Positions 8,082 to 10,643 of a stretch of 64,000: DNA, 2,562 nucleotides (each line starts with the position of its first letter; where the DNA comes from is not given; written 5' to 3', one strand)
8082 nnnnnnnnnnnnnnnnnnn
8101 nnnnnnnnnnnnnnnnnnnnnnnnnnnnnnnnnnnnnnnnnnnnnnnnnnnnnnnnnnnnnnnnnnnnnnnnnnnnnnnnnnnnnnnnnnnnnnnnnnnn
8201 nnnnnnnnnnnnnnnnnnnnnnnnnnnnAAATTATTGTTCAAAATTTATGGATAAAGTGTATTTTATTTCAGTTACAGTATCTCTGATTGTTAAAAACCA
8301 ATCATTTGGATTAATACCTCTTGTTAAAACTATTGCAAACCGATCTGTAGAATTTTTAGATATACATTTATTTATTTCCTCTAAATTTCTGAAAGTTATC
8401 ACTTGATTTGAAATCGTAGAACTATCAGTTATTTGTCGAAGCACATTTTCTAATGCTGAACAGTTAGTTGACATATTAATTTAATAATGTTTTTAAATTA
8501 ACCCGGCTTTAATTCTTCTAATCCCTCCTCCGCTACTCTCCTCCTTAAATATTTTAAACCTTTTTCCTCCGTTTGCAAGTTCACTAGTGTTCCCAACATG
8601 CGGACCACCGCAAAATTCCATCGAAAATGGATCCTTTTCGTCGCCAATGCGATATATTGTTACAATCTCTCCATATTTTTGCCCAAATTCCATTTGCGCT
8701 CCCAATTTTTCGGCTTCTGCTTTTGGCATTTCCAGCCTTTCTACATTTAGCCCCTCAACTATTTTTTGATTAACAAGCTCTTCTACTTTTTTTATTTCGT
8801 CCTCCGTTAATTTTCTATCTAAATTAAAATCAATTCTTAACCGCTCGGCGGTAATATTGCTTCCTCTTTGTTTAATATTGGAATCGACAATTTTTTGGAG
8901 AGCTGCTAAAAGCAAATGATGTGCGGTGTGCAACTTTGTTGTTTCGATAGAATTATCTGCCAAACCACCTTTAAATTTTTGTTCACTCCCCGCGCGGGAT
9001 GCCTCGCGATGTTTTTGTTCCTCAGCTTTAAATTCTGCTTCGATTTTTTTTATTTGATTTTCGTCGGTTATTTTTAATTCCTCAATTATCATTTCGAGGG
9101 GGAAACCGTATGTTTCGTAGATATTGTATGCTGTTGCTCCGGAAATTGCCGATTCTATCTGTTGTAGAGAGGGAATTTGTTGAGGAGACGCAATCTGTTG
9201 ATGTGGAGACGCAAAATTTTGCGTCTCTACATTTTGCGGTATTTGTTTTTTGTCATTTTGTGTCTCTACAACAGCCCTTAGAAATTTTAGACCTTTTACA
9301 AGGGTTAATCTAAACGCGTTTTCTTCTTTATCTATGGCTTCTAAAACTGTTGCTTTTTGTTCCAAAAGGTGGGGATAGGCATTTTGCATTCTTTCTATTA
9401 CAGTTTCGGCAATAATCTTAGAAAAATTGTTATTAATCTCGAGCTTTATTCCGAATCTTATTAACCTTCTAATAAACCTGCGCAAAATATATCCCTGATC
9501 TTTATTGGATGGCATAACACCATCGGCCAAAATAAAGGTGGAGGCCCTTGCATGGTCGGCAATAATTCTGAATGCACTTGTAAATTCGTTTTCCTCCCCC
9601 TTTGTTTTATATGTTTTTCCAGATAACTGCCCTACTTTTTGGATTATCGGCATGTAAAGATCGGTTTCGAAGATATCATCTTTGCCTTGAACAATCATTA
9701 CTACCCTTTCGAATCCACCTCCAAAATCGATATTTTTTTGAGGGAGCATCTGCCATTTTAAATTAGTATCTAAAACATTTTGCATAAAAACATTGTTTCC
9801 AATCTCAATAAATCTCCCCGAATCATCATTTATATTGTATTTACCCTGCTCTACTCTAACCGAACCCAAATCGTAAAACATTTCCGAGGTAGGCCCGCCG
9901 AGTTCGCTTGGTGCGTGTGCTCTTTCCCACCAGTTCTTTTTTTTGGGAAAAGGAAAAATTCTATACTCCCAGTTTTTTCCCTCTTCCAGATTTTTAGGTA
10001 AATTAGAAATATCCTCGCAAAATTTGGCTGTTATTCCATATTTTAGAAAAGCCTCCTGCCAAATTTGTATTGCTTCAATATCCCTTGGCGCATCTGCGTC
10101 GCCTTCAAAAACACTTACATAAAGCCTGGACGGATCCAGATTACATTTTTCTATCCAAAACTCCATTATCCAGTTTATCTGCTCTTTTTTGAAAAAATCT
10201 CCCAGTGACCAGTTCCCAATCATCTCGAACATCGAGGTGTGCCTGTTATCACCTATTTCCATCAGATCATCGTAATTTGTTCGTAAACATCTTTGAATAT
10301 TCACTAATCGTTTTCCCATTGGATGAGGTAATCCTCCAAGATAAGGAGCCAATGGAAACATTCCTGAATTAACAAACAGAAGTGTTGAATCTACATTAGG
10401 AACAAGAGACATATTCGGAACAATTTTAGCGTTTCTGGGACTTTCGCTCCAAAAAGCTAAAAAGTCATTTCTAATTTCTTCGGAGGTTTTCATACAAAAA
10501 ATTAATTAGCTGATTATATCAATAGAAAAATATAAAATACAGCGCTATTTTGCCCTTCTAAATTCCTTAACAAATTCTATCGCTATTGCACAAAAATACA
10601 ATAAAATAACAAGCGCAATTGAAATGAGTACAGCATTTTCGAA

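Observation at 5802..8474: Tandem duplicated two-gene modules (small ORF plus atypical kinase-fold protein) directly downstream of alaS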

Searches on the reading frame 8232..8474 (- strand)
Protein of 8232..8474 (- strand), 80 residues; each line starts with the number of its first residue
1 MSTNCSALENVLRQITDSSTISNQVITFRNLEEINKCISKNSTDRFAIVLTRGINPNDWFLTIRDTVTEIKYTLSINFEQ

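Call 5: search_protein_families(library=pfam, proteins=[window:8232-8474:-], max_evalue=10)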
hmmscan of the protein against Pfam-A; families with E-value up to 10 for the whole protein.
window:8232-8474:- (80 aa): 2 families
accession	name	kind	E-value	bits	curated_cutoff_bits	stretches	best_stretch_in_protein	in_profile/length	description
PF13743.12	Thioredoxin_5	-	0.023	14.8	27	1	2-78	8-81/186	Thioredoxin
PF06575.17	DUF1132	-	0.033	15.1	25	1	28-68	25-66/101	Protein of unknown function (DUF1132)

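Call 22: search_protein_families(library=padloc, proteins=[window:8232-8474:-], max_evalue=10)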
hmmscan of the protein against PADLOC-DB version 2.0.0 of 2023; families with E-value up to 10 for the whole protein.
window:8232-8474:- (80 aa): 0 families

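Call 23: search_protein_families(library=ncbifam, proteins=[window:8232-8474:-], max_evalue=10)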
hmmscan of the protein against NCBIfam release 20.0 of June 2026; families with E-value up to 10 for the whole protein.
window:8232-8474:- (80 aa): 0 families

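Call 70: search_solved_structures(query=A6, max_evalue=10)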
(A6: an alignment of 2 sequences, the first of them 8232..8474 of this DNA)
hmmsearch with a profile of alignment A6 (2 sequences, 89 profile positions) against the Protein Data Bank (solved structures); distinct sequences matched with E-value up to 10: 4.
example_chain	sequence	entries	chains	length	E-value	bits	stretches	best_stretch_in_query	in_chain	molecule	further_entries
7jv7_B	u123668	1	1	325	0.93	12.8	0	20-66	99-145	CTD kinase subunit beta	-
9erv_A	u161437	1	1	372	2.3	11.5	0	22-60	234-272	RelA/SpoT family protein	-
7ztb_A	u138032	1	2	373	2.3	11.5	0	22-60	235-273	RelA/SpoT family protein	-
8wf8_A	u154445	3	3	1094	2.6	11.4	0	40-84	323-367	PspCas13b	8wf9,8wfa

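Call 71: search_protein_families(library=phrogs, proteins=[window:8232-8474:-], max_evalue=1)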
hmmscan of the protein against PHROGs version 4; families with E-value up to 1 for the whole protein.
window:8232-8474:- (80 aa): 0 families

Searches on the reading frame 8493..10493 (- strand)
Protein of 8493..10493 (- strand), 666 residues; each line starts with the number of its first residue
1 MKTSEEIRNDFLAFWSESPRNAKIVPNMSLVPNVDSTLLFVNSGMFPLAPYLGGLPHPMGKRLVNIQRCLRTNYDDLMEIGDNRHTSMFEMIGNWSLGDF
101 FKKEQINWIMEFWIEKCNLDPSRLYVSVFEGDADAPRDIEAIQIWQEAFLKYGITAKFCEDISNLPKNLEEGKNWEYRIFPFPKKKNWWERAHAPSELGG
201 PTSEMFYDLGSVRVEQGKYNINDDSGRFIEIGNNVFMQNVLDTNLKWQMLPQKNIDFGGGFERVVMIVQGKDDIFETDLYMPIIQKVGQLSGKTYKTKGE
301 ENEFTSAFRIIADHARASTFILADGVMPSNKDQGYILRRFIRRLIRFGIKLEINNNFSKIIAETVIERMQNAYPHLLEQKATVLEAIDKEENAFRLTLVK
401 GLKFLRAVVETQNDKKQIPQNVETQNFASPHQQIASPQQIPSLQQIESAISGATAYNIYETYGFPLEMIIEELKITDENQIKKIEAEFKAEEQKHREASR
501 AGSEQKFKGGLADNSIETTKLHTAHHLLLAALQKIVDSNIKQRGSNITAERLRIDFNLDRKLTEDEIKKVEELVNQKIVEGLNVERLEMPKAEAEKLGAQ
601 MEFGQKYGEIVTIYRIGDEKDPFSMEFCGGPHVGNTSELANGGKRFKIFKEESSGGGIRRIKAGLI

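Call 52: find_related_loci(query=window:8493-10493:-, collection=genome_contigs, flank=10000)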
Query window:8493-10493:- (666 aa) in genome_contigs; peptide patterns used: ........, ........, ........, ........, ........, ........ (x = any residue, [..] = any of these).
111 stretches matched a pattern; 47 encode a relative of the query (tblastn E <= 1e-3); 45 distinct loci.
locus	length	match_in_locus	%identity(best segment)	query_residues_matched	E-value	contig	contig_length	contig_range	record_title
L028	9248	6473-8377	65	3-666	0e+0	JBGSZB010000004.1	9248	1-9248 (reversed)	MAG: Candidatus Dojkabacteria bacterium isolate JTS-AC489 k141_4099619, whole genome shotgun sequence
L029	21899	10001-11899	60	2-665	0e+0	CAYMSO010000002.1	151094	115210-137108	MAG TPA_asm: uncultured Candidatus Saccharibacteria bacterium isolate binchicken_co130_46 genome assembly, contig: NODE_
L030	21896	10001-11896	57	1-666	0e+0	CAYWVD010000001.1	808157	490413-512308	MAG TPA_asm: uncultured Candidatus Saccharibacteria bacterium isolate SRP278314_co2_217 genome assembly, contig: NODE_1_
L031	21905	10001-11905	56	1-665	0e+0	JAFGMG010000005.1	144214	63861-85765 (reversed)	MAG: Candidatus Dojkabacteria bacterium isolate Zod_Metabat.46 k87_1481395, whole genome shotgun sequence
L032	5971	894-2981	55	2-666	0e+0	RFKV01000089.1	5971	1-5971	MAG: Candidatus Dojkabacteria bacterium isolate J137 k99_1297763, whole genome shotgun sequence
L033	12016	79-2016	53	4-665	0e+0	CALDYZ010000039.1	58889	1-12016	MAG: Candidatus Dojkabacteria bacterium isolate N1_Bin_METABAT__250_sub_1 genome assembly, contig: c_000002737345, whole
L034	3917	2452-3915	65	1-522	0e+0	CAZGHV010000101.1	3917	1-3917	MAG TPA_asm: uncultured Candidatus Saccharibacteria bacterium isolate binchicken_co58_79 genome assembly, contig: NODE_1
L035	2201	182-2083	53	4-666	0e+0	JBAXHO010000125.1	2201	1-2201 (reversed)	MAG: bacterium isolate ELA325 MAG325_125, whole genome shotgun sequence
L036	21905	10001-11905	68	1-666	0e+0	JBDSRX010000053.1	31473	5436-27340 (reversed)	MAG: Candidatus Dojkabacteria bacterium isolate cluster1_bin.520 k127_8726932, whole genome shotgun sequence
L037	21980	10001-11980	57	1-666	0e+0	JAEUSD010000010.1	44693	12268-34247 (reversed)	MAG: Candidatus Doudnabacteria bacterium isolate new MAG-294 NODE_10_length_44693_cov_4.057311, whole genome shotgun seq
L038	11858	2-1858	52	23-666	0e+0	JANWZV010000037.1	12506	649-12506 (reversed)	MAG: Candidatus Dojkabacteria bacterium isolate SKYG111 NODE_37_length_12506_cov_3.714056, whole genome shotgun sequence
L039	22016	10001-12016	46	1-666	0e+0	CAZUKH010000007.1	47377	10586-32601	MAG TPA_asm: uncultured Candidatus Saccharibacteria bacterium isolate SRP290908_co1_393 genome assembly, contig: NODE_80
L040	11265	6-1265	63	216-666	5e-180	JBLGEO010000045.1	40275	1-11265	MAG: Candidatus Dojkabacteria bacterium isolate cluster3_bin.91 cluster3_bin.91_NODE_2559, whole genome shotgun sequence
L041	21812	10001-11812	46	4-663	2e-176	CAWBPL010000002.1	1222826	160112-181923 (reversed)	MAG: Candidatus Gottesmanbacteria bacterium isolate MFD01476.bin.2.135 genome assembly, contig: contig_74641, whole geno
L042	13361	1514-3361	45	4-665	9e-174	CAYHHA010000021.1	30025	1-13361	MAG TPA_asm: uncultured Gammaproteobacteria bacterium isolate ERP119702_co3_129 genome assembly, contig: NODE_866_length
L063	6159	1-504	73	495-666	3e-73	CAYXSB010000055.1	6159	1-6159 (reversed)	MAG TPA_asm: uncultured Candidatus Saccharibacteria bacterium isolate SRP200132_co1_350 genome assembly, contig: NODE_24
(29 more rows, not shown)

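Call 58: search_protein_families(library=pfam, proteins=[L036:12590-13471:-, L036:12108-12410:+, L036:14801-15739:+, L063:1108-2376:+], max_evalue=0.1)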
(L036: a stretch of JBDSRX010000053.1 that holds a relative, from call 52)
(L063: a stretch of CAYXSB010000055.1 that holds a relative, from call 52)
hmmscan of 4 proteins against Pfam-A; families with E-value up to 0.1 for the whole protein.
L036:12590-13471:- (293 aa): 4 families
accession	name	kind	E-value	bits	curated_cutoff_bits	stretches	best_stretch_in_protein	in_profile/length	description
PF13672.11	PP2C_2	-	0.0016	18.5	24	1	22-258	15-191/209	Protein phosphatase 2C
PF23302.1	HTH_DNAJC9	-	0.0046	17.6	27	1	245-277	34-66/69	DNAJC9 HTH domain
PF00481.26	PP2C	-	0.038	14.1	20.3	0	73-150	54-130/255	Protein phosphatase 2C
PF13100.11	OstA_2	-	0.078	13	21.2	0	182-240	18-71/158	OstA-like protein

L036:12108-12410:+ (100 aa): 7 families
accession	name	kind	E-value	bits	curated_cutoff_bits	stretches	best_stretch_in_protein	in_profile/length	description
PF06750.18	A24_N_bact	-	1.1e-31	109.2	23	1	14-95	1-82/84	Bacterial Peptidase A24 N-terminal domain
PF12773.13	DZR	-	0.0026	18.3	27.3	1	41-77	13-36/45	Double zinc ribbon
PF25207.1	DUF7837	-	0.0038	17.6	27.8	0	66-83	6-23/47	Domain of unknown function (DUF7837)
PF21202.3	SLX1_C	-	0.0052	17.5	27.2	0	37-54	46-63/65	Structure-specific endonuclease subunit SLX1, C-terminal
PF13240.11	Zn_Ribbon_1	-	0.017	15.4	25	0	67-76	1-10/23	zinc-ribbon domain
PF11781.13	Zn_ribbon_RRN7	-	0.049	13.7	27.1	0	68-75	24-31/32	Zinc-finger of RNA-polymerase I-specific TFIIB, Rrn7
PF06170.17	DUF983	-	0.055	14.2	22.6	0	60-96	3-38/85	Protein of unknown function (DUF983)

L036:14801-15739:+ (312 aa): 1 family
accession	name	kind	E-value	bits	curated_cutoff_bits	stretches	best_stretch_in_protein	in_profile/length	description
PF01475.25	FUR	-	0.055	14.1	23.1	0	232-265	23-56/121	Ferric uptake regulator family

L063:1108-2376:+ (422 aa): 1 family
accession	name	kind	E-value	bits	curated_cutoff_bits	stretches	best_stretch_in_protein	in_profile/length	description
PF11458.13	Mistic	-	0.044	14.2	26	0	141-164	3-26/74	Membrane-integrating protein Mistic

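Call 82: list_cluster_members(proteins=[P0003, window:8493-10493:-, window:4090-5316:+])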
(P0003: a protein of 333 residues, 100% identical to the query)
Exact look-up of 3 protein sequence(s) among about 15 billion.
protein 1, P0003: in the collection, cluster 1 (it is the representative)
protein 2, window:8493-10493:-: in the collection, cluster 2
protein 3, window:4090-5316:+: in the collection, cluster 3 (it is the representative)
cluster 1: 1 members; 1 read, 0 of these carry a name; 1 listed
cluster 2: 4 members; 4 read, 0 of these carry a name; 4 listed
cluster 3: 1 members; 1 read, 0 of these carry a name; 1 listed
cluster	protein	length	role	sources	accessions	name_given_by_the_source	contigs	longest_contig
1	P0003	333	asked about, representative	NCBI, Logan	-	-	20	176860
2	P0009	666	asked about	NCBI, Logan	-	-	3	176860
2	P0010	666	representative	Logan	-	-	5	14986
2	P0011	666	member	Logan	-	-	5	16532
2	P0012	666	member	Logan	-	-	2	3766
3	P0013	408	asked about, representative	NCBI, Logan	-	-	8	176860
